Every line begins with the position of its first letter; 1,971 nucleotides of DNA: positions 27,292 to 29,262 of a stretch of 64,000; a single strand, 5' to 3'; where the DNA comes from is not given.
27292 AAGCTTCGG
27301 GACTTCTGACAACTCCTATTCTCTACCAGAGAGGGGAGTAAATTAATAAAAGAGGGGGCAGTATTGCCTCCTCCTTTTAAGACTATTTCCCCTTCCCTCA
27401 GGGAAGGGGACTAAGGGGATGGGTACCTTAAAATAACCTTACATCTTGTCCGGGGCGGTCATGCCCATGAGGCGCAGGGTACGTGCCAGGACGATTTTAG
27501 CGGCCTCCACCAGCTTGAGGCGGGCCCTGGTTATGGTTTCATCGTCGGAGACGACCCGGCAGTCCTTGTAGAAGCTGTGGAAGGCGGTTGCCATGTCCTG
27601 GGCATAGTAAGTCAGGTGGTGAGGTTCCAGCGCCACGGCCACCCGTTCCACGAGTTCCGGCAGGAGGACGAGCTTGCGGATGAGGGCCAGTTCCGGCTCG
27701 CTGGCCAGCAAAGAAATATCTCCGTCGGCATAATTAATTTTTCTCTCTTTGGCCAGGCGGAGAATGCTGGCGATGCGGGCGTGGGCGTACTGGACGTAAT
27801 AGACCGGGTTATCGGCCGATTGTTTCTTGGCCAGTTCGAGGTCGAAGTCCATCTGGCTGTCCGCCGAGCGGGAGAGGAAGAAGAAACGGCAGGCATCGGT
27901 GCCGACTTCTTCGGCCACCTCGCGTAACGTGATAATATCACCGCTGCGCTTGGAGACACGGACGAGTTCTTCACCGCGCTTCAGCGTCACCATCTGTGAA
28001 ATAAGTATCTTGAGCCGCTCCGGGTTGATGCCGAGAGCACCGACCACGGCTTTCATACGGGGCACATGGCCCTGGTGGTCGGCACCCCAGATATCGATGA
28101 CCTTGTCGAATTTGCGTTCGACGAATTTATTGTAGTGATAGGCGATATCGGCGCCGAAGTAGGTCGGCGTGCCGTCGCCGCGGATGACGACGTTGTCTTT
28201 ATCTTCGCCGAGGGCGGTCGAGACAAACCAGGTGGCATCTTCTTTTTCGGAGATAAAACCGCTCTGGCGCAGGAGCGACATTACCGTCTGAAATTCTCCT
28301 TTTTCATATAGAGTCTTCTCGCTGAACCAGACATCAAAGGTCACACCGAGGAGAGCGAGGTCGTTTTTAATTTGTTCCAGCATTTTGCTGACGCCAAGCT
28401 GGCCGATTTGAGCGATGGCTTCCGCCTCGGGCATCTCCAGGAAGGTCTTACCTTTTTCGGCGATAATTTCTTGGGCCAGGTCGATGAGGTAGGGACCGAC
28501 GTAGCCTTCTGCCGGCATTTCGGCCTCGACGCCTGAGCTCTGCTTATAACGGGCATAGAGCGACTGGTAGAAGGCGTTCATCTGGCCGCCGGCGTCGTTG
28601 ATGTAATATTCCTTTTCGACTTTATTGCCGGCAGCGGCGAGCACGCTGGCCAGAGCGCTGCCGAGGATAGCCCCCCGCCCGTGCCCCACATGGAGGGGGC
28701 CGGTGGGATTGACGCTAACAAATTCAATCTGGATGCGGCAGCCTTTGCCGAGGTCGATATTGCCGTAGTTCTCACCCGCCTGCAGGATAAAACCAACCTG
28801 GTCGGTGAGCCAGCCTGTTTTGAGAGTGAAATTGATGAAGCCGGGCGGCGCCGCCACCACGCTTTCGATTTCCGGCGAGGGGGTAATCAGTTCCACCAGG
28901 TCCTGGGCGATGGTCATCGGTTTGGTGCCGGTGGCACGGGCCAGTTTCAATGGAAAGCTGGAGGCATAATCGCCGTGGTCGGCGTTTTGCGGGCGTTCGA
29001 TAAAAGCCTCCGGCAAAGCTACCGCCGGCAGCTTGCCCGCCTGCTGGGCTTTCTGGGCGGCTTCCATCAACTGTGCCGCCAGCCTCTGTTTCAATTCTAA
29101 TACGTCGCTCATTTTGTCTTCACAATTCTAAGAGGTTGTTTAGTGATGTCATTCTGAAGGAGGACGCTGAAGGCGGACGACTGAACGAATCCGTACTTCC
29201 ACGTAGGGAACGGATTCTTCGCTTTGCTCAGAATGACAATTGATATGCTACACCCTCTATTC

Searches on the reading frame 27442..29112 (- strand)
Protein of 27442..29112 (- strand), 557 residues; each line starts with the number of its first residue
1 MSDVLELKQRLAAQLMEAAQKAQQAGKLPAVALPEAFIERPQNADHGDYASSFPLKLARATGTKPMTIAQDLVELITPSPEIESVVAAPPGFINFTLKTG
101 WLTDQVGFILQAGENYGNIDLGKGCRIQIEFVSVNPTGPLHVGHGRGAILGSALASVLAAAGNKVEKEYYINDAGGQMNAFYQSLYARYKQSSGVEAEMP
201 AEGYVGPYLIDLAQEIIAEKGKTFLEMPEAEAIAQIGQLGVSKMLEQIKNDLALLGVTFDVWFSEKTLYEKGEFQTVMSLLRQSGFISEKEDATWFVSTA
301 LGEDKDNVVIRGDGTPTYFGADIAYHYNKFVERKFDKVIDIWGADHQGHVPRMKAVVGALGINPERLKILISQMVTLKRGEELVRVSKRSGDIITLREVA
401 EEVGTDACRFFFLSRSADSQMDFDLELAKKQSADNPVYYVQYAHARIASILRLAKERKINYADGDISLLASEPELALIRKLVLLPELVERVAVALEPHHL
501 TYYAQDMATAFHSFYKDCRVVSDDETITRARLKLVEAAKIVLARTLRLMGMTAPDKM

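Call 31: find_related_loci(query=window:27442-29112:-, collection=genome_contigs, flank=7000)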
Query window:27442-29112:- (557 aa) in genome_contigs; peptide patterns used: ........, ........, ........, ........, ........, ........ (x = any residue, [..] = any of these).
599 stretches matched a pattern (row limit reached: there are more); 538 encode a relative of the query (tblastn E <= 1e-3); the best 80 are kept; 80 distinct loci.
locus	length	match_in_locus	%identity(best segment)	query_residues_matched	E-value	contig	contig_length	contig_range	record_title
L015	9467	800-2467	79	2-557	0e+0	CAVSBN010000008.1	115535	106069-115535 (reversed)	MAG: uncultured Chloroflexia bacterium isolate MFD04408.bin.2.187 genome assembly, contig: contig_35075, whole genome sh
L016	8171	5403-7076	73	1-557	0e+0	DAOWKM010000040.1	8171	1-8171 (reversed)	MAG TPA_asm: Dehalococcoidia bacterium isolate CSMAG_2095 CSMAG_2095_k141_1297366_length_8171_cov_30.9984, whole genome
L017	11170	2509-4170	74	4-557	0e+0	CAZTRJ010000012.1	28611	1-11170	MAG TPA_asm: uncultured Dehalococcoidales bacterium isolate SRP167671_co1_183 genome assembly, contig: NODE_1843_length_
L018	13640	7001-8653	73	7-557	0e+0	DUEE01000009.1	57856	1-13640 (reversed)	MAG TPA_asm: Dehalococcoidia bacterium isolate A509 Contig9, whole genome shotgun sequence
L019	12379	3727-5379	74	7-557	0e+0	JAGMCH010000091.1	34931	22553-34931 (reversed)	MAG: Dehalococcoidales bacterium isolate RS_16_7 ZL425.bin.7.fa_91, whole genome shotgun sequence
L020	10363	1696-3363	73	2-557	0e+0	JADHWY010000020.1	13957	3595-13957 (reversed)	MAG: Dehalococcoidales bacterium isolate BS750m-G39 BS-750m-C7525, whole genome shotgun sequence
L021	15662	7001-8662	72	4-557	0e+0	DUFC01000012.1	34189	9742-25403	MAG TPA_asm: Dehalococcoidia bacterium isolate W498 Contig12, whole genome shotgun sequence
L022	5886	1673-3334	76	2-557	0e+0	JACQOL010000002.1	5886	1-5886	MAG: Chloroflexi bacterium isolate NC_groundwater_1280_Ag_S-0.2um_49_27 S_p2_S4_coassembly_k141_159384, whole genome sho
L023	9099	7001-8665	73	3-557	0e+0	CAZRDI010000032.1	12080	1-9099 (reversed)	MAG TPA_asm: uncultured Dehalococcoidales bacterium isolate binchicken_co228_397 genome assembly, contig: NODE_7834_leng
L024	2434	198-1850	73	7-557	0e+0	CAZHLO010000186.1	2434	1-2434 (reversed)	MAG TPA_asm: uncultured Dehalococcoidales bacterium isolate binchicken_co10_152 genome assembly, contig: NODE_71270_leng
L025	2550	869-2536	73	2-557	0e+0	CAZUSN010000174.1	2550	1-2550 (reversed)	MAG TPA_asm: uncultured Dehalococcoidaceae bacterium isolate binchicken_co124_334 genome assembly, contig: NODE_67058_le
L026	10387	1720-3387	72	2-557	0e+0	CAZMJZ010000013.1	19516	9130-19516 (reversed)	MAG TPA_asm: uncultured Dehalococcoidales bacterium isolate binchicken_co34_217 genome assembly, contig: NODE_4445_lengt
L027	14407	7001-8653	74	7-557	0e+0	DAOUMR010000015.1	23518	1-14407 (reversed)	MAG TPA_asm: Dehalococcoidales bacterium isolate W73_240 k137_1454986, whole genome shotgun sequence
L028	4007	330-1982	74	7-557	0e+0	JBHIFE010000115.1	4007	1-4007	MAG: Dehalococcoidales bacterium isolate b1.sp3_bin.55 NODE_9136_length_4007_cov_5.861842, whole genome shotgun sequence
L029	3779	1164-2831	72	2-557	0e+0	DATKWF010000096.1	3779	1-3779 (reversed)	MAG TPA_asm: Dehalococcoidales bacterium isolate SMAG_U14155 k141_2297930, whole genome shotgun sequence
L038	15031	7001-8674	72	1-557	0e+0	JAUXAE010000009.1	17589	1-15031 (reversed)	MAG: Dehalococcoidales bacterium isolate CSMAG_2754 CSMAG_2754_k141_764540_length_17589_cov_9.0000, whole genome shotgun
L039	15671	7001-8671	70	1-557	0e+0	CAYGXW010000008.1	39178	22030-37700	MAG TPA_asm: uncultured Dehalococcoidales bacterium isolate ERP119294_co3_370 genome assembly, contig: NODE_374_length_3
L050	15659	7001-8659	71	5-557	0e+0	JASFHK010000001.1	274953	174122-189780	MAG: Dehalococcoidia bacterium isolate D0608M20metaG_Bin_442 D0608M20metaG_FD_scaffold_3_c1, whole genome shotgun sequen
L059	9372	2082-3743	71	4-557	0e+0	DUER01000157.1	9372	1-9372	MAG TPA_asm: Dehalococcoidia bacterium isolate S120 Contig157, whole genome shotgun sequence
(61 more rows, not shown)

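Call 36: search_protein_families(library=pfam, proteins=[L017:1282-2181:+, L018:5863-6360:+, L018:6446-6703:+, L027:5918-6592:+, L038:6757-6987:+, L038:6536-6757:+, L039:5326-6333:-, L050:6252-6788:+, L059:1043-1849:+, L021:6234-6815:+], max_evalue=0.01)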
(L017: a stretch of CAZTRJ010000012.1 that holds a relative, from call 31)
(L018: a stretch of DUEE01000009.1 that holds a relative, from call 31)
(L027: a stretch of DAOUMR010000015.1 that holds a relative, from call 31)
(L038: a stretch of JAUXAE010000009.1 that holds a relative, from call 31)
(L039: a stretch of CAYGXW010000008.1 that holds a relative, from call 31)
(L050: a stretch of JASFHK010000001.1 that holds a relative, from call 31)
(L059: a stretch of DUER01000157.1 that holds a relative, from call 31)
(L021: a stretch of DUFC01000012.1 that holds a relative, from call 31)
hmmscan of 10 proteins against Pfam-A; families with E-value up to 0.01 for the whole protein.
L017:1282-2181:+ (300 aa): 0 families

L018:5863-6360:+ (166 aa): 0 families

L018:6446-6703:+ (86 aa): 3 families
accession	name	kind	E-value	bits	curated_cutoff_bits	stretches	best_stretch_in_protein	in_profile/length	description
PF15919.11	HicB_lk_antitox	-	2.8e-13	50.5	27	1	18-81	2-65/123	HicB_like antitoxin of bacterial toxin-antitoxin system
PF24113.1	DUF7387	-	0.00029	21.6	27.9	1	38-80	32-69/85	Family of unknown function (DUF7387)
PF21748.3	UPF0150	-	0.00061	20.1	27.3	1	27-72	19-64/64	UPF0150-like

L027:5918-6592:+ (225 aa): 0 families

L038:6757-6987:+ (77 aa): 1 family
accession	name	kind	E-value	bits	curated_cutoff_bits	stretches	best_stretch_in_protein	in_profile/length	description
PF07927.17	HicA_toxin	-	1.3e-19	70.5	27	1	11-66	2-58/58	HicA toxin of bacterial toxin-antitoxin,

L038:6536-6757:+ (74 aa): 2 families
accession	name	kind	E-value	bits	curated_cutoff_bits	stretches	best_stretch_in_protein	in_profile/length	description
PF15919.11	HicB_lk_antitox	-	5.5e-11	43.1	27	1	6-65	1-61/123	HicB_like antitoxin of bacterial toxin-antitoxin system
PF21748.3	UPF0150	-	4.9e-06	26.8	27.3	1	12-58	16-62/64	UPF0150-like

L039:5326-6333:- (336 aa): 0 families

L050:6252-6788:+ (179 aa): 0 families

L059:1043-1849:+ (269 aa): 1 family
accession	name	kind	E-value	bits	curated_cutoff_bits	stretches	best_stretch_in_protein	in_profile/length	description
PF20247.3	DUF6602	-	1.7e-27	95.7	27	1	21-124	3-104/104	Domain of unknown function (DUF6602)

L021:6234-6815:+ (194 aa): 0 families
